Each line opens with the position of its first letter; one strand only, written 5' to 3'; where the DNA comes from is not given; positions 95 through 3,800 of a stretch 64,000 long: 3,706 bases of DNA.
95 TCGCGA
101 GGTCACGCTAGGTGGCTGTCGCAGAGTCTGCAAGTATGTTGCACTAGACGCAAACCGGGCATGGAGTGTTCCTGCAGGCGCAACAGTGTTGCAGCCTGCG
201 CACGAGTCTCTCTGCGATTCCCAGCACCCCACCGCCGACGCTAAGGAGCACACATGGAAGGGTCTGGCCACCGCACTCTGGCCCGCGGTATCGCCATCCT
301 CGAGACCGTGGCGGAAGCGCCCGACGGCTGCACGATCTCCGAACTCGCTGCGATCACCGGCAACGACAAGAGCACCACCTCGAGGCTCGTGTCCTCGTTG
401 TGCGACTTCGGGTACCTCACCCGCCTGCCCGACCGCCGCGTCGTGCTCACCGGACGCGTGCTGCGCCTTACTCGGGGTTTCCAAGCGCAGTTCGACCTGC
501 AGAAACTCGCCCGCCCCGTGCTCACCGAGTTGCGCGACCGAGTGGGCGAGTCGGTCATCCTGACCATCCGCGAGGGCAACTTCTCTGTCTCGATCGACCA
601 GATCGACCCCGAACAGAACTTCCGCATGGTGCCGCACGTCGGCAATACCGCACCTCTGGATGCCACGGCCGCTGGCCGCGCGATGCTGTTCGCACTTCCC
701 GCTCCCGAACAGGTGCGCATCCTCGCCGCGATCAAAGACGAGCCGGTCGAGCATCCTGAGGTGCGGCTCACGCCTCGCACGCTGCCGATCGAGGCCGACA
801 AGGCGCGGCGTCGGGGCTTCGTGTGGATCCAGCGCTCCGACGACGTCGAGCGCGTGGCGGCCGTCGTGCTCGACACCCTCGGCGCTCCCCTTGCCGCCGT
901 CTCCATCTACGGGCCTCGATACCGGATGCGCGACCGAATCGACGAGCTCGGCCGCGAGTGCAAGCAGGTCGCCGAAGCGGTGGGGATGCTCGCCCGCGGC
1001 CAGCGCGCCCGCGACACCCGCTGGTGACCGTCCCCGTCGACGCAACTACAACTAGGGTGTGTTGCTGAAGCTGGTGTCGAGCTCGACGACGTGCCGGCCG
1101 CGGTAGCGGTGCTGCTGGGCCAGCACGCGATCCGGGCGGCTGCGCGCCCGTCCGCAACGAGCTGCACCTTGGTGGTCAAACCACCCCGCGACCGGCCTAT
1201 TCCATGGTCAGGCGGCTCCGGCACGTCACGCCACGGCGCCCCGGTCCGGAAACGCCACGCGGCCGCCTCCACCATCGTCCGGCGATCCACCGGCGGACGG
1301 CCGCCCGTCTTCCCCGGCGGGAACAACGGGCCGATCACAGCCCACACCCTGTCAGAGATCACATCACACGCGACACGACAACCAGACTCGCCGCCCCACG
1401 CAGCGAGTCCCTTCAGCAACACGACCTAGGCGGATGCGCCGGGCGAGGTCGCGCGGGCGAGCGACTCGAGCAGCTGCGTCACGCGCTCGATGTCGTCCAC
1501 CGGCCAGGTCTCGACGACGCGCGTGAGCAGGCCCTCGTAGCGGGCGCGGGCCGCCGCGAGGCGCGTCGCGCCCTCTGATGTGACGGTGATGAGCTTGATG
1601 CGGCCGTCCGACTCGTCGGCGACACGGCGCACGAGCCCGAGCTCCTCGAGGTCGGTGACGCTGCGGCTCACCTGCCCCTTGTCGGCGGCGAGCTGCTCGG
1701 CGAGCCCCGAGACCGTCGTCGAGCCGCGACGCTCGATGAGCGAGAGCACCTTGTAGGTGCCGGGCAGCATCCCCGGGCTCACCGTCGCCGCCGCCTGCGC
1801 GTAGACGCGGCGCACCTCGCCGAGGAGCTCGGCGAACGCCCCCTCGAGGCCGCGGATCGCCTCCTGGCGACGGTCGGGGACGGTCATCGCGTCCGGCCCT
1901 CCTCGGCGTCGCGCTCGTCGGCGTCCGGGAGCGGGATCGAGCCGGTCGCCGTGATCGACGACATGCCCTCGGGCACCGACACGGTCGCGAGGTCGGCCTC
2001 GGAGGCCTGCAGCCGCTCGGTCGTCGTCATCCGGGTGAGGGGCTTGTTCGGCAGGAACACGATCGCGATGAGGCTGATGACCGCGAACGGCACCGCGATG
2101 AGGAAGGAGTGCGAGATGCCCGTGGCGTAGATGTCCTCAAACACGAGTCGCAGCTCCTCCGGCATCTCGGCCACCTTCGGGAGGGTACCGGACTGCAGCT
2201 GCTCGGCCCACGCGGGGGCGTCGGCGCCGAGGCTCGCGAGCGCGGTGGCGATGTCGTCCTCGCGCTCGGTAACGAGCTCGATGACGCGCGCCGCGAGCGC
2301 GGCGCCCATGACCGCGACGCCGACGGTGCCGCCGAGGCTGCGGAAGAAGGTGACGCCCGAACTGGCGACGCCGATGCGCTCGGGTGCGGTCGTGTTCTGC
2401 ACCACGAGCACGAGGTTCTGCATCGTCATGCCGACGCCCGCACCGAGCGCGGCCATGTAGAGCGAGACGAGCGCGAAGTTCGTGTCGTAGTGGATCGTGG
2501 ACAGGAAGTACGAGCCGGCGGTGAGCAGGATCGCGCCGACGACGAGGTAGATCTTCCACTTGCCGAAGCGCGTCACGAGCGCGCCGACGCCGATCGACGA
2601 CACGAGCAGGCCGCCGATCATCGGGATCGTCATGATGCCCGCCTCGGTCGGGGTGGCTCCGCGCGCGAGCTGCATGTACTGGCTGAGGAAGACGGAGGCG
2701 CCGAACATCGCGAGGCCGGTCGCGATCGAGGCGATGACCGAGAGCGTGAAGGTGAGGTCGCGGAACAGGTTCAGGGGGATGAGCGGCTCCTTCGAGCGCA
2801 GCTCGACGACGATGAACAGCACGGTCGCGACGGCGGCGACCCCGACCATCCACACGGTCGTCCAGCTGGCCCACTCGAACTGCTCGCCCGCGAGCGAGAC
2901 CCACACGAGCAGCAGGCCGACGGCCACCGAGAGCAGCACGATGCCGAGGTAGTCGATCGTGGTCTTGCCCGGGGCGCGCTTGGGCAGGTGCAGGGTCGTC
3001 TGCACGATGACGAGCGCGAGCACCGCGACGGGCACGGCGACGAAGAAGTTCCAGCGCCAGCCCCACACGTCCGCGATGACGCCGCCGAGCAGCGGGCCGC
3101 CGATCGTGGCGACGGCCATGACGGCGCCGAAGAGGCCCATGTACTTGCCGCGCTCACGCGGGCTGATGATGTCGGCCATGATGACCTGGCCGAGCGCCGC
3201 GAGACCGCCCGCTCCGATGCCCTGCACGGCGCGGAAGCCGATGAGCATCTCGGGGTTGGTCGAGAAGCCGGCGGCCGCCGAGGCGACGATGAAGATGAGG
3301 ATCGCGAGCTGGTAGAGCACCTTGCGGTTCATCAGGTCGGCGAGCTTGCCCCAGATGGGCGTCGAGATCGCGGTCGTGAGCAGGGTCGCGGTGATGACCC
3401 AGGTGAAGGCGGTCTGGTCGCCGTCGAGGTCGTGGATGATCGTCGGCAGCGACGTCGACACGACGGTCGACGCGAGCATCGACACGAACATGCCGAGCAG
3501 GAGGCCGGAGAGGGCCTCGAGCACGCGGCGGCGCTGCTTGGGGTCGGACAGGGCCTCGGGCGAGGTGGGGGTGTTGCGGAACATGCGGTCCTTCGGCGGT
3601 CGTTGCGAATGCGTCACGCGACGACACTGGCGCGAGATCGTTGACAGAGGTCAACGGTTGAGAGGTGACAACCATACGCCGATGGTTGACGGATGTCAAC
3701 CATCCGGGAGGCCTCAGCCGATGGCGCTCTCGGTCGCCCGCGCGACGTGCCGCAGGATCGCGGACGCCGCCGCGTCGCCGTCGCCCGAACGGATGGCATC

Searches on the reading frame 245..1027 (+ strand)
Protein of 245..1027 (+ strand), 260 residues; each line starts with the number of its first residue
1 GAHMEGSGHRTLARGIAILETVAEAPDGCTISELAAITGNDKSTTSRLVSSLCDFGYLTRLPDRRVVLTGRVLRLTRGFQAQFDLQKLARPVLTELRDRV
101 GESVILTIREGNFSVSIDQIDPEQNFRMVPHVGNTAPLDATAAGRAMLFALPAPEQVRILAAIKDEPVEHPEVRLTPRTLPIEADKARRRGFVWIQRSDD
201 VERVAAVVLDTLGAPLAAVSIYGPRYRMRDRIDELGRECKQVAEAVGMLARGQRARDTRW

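Call 93: search_protein_families(library=pfam, max_evalue=0.001, proteins=[window:245-1027:+])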
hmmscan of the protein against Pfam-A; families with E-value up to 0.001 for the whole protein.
window:245-1027:+ (260 aa): 5 families
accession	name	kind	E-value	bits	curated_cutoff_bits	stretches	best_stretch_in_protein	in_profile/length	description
PF01614.24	IclR_C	-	1.8e-22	80.1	24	1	83-246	7-172/174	Bacterial transcriptional regulator IclR C-terminal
PF09339.16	HTH_IclR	-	3e-13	49.7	22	1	11-61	1-51/52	IclR helix-turn-helix domain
PF12802.13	MarR_2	-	1.8e-08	34.9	27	1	17-64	9-56/61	MarR family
PF01047.28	MarR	-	0.00011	22.4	24.6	1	17-63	7-52/59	MarR family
PF25213.1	HVO_A0261_N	-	0.00066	20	35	0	14-70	12-65/86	HVO_A0261 N-terminal domain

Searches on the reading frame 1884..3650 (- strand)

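Call 93: search_protein_families(library=pfam, max_evalue=0.001, proteins=[window:1884-3650:-])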
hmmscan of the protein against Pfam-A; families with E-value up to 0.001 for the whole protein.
window:1884-3650:- (588 aa): 2 families
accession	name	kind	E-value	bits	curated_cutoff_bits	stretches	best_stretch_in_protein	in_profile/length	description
PF07690.21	MFS_1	-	1.7e-51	175.7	33.4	1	50-444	1-346/347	Major Facilitator Superfamily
PF13347.12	MFS_2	-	0.00048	19.2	27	1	50-187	229-371/427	MFS/sugar transport protein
